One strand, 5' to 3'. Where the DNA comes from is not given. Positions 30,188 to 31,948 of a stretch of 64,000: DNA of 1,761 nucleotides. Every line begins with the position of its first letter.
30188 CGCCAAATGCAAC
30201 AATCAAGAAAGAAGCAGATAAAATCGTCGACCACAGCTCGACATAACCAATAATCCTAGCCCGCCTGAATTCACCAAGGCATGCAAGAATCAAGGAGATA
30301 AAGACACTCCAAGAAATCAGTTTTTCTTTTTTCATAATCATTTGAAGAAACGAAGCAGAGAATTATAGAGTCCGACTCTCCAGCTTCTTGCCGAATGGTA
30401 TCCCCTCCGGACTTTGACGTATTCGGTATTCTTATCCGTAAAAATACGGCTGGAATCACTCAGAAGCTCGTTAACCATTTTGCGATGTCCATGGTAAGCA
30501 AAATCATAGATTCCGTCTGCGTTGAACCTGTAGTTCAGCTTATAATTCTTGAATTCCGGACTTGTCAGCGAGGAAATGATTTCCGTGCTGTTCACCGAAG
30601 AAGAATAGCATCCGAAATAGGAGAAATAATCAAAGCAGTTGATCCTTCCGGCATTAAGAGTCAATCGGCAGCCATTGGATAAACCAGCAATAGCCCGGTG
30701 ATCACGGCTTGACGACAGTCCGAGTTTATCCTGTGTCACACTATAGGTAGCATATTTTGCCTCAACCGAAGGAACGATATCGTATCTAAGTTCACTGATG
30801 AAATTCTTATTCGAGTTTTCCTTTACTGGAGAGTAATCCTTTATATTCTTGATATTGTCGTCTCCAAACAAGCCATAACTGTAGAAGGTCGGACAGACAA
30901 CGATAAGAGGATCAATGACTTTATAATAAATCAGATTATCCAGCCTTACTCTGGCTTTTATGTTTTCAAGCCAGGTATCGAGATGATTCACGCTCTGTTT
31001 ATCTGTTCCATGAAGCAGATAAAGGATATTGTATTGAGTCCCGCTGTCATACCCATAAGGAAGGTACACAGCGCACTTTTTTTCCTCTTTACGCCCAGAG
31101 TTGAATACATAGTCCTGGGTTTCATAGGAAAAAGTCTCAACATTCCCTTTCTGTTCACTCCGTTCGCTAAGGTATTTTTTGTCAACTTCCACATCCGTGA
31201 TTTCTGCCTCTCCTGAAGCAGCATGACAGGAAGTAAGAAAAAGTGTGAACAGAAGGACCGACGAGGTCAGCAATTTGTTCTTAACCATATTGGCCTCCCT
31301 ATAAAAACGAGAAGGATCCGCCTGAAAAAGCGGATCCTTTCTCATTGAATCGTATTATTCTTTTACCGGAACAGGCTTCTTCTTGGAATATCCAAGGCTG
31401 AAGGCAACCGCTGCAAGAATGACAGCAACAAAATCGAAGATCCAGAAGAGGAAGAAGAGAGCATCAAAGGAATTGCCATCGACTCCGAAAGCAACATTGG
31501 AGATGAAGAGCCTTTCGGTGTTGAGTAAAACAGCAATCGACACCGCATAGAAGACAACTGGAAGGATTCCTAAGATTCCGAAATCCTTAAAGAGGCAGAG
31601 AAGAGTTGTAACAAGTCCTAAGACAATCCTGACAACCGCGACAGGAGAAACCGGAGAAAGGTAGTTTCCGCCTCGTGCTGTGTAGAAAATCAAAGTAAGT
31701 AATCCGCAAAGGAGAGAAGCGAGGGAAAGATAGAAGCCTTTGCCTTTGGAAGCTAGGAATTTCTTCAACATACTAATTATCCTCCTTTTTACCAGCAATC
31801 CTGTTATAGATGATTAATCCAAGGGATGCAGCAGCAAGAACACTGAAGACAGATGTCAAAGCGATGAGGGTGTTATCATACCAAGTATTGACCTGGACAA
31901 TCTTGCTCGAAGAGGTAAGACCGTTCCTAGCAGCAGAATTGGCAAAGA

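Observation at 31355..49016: Diverged, inverted duplication of a four-gene cassette: LytTR regulator, AgrC-like kinase, permuted membrane-anchored GH3, small 4-TM protein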

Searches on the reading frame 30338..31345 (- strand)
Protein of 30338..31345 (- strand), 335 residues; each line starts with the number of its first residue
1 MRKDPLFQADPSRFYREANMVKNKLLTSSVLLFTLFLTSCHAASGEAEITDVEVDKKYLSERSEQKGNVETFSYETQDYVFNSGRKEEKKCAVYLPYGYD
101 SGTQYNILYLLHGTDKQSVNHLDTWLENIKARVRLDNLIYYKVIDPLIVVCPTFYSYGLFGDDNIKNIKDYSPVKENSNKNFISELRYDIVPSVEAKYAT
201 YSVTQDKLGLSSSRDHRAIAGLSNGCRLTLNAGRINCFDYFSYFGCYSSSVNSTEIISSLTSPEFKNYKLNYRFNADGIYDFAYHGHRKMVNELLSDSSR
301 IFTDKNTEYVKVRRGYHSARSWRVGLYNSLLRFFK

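Call 15: search_protein_families(library=pfam, proteins=[window:30338-31345:-], max_evalue=0.01)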
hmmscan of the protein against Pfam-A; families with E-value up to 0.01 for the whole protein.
window:30338-31345:- (335 aa): 1 family
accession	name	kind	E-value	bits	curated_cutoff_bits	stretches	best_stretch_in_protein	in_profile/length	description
PF00756.26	Esterase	-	1e-10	42.3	22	1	87-254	6-153/251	Putative esterase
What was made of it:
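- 29982..31288 (-): Esterase lipoprotein (PF00756; true start 31288, lipobox LTSC) plus a 119-aa membrane protein. Probably a downstream, attenuated part of the copy-1 unit. Pfam Esterase 1e-10 (call 15).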

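Call 69: search_protein_families(library=ncbifam, proteins=[window:30338-31345:-], max_evalue=0.001)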
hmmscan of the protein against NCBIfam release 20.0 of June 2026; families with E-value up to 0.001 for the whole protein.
window:30338-31345:- (335 aa): 0 families

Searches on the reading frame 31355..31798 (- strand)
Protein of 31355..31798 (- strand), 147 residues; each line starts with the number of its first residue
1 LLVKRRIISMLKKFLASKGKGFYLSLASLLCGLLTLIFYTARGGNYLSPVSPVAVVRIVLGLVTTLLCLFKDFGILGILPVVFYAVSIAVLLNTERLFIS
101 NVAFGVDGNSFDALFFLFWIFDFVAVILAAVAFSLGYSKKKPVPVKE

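Call 6: search_protein_families(library=pfam, proteins=[window:31355-31798:-], max_evalue=0.01)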
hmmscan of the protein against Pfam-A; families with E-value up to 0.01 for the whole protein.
window:31355-31798:- (147 aa): 0 families

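Call 31: search_protein_representatives(protein=window:31355-31771:-)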
Query: 138 residues. Proteins with E-value up to 0.001 (for the whole library): 42; up to 1e-10: 14; up to 1e-30: 1. The best 42 are listed.
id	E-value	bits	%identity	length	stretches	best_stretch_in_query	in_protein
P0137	6.7e-33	130.0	51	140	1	2-134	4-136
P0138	2.5e-23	99.0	43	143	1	2-130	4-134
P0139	4.4e-21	91.7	39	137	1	2-126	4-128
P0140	8.7e-21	90.8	40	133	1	1-131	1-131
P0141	3.7e-19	85.5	41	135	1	2-124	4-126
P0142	3.5e-16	75.9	68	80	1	1-62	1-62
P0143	1.9e-15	73.5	43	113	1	21-130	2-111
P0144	1.2e-14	70.9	32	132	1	4-123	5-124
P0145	2.2e-14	70.1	38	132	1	6-126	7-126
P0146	6.8e-14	68.5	42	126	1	1-129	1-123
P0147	7.8e-13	65.0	42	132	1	4-92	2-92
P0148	4.4e-12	62.6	34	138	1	18-133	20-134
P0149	6.1e-12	62.2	51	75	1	2-68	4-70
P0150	2.7e-11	60.0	42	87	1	49-131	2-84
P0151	8.5e-10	55.2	47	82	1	50-124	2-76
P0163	1.8e-05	41.2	26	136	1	2-127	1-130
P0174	3.9e-04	36.9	28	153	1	5-127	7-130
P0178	8.9e-04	35.7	26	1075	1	8-126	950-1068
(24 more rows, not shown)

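Call 41: find_encoding_contigs(protein=P0178, flank=8000, max_places=2)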
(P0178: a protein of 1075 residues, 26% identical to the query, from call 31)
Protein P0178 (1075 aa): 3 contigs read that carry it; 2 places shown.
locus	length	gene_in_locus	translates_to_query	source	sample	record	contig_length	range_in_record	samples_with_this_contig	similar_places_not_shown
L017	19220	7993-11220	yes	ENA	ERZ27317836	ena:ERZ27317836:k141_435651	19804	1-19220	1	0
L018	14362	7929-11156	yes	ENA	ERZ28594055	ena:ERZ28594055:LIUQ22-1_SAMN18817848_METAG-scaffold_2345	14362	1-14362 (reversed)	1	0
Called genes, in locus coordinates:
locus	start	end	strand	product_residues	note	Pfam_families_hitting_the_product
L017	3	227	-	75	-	?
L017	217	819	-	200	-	-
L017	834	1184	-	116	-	PF00903:Glyoxalase, PF13669:Glyoxalase_4 (weak)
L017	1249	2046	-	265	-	PF00657:Lipase_GDSL, PF13472:Lipase_GDSL_2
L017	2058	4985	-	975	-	PF01915:Glyco_hydro_3_C, PF14310:Fn3-like (weak), PF00933:Glyco_hydro_3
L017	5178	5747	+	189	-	PF00440:TetR_N (weak), PF14278:TetR_C_8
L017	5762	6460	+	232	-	PF00072:Response_reg, PF04397:LytTR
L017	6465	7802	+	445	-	PF14501:HATPase_c_5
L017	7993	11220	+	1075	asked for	PF01915:Glyco_hydro_3_C, PF14310:Fn3-like, PF00933:Glyco_hydro_3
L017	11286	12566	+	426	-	PF07523:Big_3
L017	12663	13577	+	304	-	-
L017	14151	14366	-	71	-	-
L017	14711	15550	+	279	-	PF12833:HTH_18, PF00165:HTH_AraC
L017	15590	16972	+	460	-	PF01938:TRAM, PF05958:tRNA_U5-meth_tr, PF13847:Methyltransf_31, PF09445:Methyltransf_15 (weak)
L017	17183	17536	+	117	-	PF05635:23S_rRNA_IVP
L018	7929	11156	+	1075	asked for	PF01915:Glyco_hydro_3_C, PF14310:Fn3-like, PF00933:Glyco_hydro_3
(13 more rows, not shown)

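Call 42: find_encoding_contigs(protein=P0174, flank=7000, max_places=1)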
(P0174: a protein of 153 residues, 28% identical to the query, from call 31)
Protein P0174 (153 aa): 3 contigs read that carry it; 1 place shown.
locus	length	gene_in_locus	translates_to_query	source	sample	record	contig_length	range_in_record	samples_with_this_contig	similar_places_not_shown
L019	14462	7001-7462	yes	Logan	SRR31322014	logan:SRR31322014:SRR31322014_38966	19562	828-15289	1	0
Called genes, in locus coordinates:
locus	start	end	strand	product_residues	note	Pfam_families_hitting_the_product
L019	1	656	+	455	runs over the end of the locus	PF14501:HATPase_c_5, PF02518:HATPase_c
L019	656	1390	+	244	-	PF00072:Response_reg, PF04397:LytTR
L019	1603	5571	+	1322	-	PF01915:Glyco_hydro_3_C, PF14310:Fn3-like, PF00933:Glyco_hydro_3, PF05345:He_PIG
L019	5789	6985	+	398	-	PF09479:Flg_new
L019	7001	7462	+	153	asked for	-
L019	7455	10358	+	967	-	PF01915:Glyco_hydro_3_C, PF14310:Fn3-like, PF00933:Glyco_hydro_3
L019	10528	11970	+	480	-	-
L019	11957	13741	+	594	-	PF13306:LRR_5 (weak)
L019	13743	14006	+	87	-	-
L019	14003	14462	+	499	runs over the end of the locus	PF03062:MBOAT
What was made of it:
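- A distant variant keeps HK, RR(LytTR), GH3 and 4TM together in a different order (L019, call 42).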

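Call 43: find_encoding_contigs(protein=P0163, flank=7000, max_places=1)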
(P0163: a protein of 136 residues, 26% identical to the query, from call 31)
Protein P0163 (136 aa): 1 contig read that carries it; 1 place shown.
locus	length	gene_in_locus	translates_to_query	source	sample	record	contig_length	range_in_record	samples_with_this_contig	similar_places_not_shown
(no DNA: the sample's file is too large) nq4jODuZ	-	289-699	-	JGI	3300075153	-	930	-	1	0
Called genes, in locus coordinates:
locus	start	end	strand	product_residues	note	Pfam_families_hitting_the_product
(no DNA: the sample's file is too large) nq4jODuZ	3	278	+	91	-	?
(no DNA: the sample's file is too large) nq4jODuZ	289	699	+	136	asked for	-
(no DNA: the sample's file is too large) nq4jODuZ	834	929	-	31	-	?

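Call 52: find_related_loci(query=A4, collection=metagenome_contigs, flank=8000)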
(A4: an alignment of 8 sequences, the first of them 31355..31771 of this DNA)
Query A4 (138 aa) in metagenome_contigs; peptide patterns used: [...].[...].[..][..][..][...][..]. (x = any residue, [..] = any of these).
195 stretches matched a pattern; 26 encode a relative of the query (tblastn E <= 1e-3); 26 distinct loci.
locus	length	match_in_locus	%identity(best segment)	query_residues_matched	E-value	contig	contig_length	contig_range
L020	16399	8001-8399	73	1-133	5e-58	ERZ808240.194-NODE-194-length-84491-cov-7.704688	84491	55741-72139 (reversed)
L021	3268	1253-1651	73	1-133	4e-58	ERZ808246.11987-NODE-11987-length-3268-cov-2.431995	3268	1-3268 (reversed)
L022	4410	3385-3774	65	3-132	6e-48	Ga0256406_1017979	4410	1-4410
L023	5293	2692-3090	60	1-133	1e-47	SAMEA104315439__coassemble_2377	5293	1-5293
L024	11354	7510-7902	63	1-131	2e-47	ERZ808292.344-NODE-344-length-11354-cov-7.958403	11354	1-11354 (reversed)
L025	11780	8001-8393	63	1-131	3e-47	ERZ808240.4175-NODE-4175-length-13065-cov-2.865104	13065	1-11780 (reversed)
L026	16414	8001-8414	58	1-138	6e-46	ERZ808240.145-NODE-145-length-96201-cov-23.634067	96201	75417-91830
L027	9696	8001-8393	59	2-132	4e-43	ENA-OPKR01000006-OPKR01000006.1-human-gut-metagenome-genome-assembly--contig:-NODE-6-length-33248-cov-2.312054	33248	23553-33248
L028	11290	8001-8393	59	2-132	1e-42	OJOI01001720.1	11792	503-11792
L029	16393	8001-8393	59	2-132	2e-42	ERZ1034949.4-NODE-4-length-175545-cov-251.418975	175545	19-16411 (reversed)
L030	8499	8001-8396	53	2-133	2e-41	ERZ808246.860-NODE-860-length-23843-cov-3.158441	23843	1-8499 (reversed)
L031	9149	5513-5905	56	2-132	3e-41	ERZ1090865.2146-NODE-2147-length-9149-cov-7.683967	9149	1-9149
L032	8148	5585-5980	55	1-132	9e-41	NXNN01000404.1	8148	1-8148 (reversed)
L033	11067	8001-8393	60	2-132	9e-40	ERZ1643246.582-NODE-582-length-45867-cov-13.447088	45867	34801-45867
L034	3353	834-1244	58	2-138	6e-38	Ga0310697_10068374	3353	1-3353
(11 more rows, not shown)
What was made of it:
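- Tried and rejected: The narrower alignment A4 worked (call 52).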

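Call 69: search_protein_families(library=ncbifam, proteins=[window:31355-31771:-], max_evalue=0.001)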
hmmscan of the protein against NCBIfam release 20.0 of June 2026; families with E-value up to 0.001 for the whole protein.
window:31355-31771:- (138 aa): 0 families
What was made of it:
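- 31355..31771 (-): 4TM-1: 138-aa four-helix membrane protein, translationally coupled to GH3-1. No Pfam or NCBIfam hit (calls 6, 69).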

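Call 70: predict_structure(alignment_id=A3)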
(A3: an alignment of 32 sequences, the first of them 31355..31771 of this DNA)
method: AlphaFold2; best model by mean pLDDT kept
length: 138 residues; sequences in the alignment: 32
mean_pLDDT: 96.3   pTM: 0.88
mean pLDDT of the five models: 96.3, 95.8, 95.5, 95.2, 94.6
residues with pLDDT >= 90: 131; 70-90: 7; 50-70: 0; < 50: 0
segments of 3 or more residues with pLDDT < 50: none
pLDDT, mean of each block of 10 residues (from residue 1): 95 98 98 91 98 98 95 98 97 96 97 99 97 90
secondary structure, 60 per line:
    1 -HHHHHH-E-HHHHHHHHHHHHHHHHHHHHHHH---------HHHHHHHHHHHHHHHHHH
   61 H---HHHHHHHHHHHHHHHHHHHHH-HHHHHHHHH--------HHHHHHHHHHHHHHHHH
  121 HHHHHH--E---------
elements in order: H2-7 H11-33 H43-61 H65-85 H87-95 H104-126
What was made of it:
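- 31355..31771 (-): AF2 model pLDDT is 96 (call 70).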

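Call 74: fold_search(model_id=the predicted structure, library=pdb)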
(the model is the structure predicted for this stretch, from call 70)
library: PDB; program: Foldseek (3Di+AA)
matches with E <= 10: 345; with E <= 0.001: 0
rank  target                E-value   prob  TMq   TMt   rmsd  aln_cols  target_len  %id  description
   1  9hpc_Z                2.1e-01  0.99  0.58  0.49   6.0       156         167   10  The TMD and the LBD region of the AMPAR complex GluA3- TARP gamma2 in the apo state. (released 2025-07-09)
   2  8ywa_B                2.3e-01  0.80  0.42  0.38   8.0       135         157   10  The structure of IgE receptor binding to IgE (released 2024-11-06)
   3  9hpc_X                2.8e-01  0.99  0.58  0.49   5.9       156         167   10  The TMD and the LBD region of the AMPAR complex GluA3- TARP gamma2 in the apo state. (released 2025-07-09)
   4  9rn4_G                3.0e-01  0.99  0.59  0.46   5.9       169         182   10  GluA4 in complex with TARP-2, desensitized state, structure of TMD/LBD domains (released 2025-09-24)
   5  9rn4_H                3.0e-01  0.98  0.46  0.36   2.9        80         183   15  GluA4 in complex with TARP-2, desensitized state, structure of TMD/LBD domains (released 2025-09-24)
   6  2lqg_MODEL_1_A        3.0e-01  0.69  0.37  0.37   6.5       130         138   10  Solution Structure of the R4 domain of talin (released 2013-02-13)
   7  8k7t_B                3.0e-01  0.47  0.35  0.32   7.5       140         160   18  Mouse Fc epsilon RI in complex with mIgE Fc (released 2024-07-17)
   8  9hpc_W                3.5e-01  0.99  0.59  0.49   5.9       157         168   11  The TMD and the LBD region of the AMPAR complex GluA3- TARP gamma2 in the apo state. (released 2025-07-09)
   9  8c1q_E                3.5e-01  0.99  0.58  0.47   5.6       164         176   13  Resting state homomeric GluA1 AMPA receptor in complex with TARP gamma 3 (released 2023-08-30)
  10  9rmw_F                3.7e-01  0.98  0.59  0.47   5.6       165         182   10  GluA4 in complex with TARP-2, open state, structure of TMD/LBD domains (released 2025-09-24)
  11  9rn4_F                3.9e-01  0.99  0.59  0.48   6.0       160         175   10  GluA4 in complex with TARP-2, desensitized state, structure of TMD/LBD domains (released 2025-09-24)
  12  8yvu_B                3.9e-01  0.47  0.33  0.31   7.7       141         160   10  structure of Ige receptor (released 2024-11-06)
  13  6qkz_I                3.9e-01  0.41  0.36  0.32   7.8       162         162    9  Full length GluA1/2-gamma8 complex (released 2019-03-27)
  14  1x90_A                4.1e-01  0.77  0.42  0.40   5.7       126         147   10  Crystal structure of mutant form B of a pectin methylesterase inhibitor from Arabidopsis (released 2004-12-28)
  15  8c1r_H                4.5e-01  0.98  0.59  0.47   5.2       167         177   10  Resting state homomeric GluA2 F231A mutant AMPA receptor in complex with TARP gamma-2 (released 2023-08-30)
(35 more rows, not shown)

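Call 82: find_homologous_proteins(query=A3, max_evalue=0.001)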
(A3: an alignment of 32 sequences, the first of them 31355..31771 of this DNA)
Query A3 (32 sequences) (138 aa, profile of the alignment): 100 proteins with E <= 0.001 among 8000 candidates.
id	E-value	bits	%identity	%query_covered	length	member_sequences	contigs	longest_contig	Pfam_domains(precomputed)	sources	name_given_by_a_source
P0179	5.0e-42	161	99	100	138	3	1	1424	-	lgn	-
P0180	1.0e-41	160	91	100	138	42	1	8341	-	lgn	-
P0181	5.2e-40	154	56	95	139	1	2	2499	-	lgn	-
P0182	9.2e-40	154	66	96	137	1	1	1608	-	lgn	-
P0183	1.2e-39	153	51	100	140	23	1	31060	-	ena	-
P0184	3.2e-39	152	72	96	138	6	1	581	-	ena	-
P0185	3.9e-39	152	58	96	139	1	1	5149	-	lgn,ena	-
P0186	4.2e-39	151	66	100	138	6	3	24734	-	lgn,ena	-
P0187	1.1e-38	150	65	94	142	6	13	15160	-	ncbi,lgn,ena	-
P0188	1.4e-38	150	67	100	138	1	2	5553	-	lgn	-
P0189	1.5e-38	150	70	100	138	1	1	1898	-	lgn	-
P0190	2.6e-38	149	59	99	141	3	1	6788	-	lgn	-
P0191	2.6e-38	149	64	100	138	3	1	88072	-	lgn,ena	-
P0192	3.4e-38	148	65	100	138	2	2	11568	-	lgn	-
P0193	3.6e-38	148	55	96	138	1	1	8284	-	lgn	-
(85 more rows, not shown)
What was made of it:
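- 31355..31771 (-): It belongs to a family of about 100 clusters, all unnamed (calls 31, 82).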
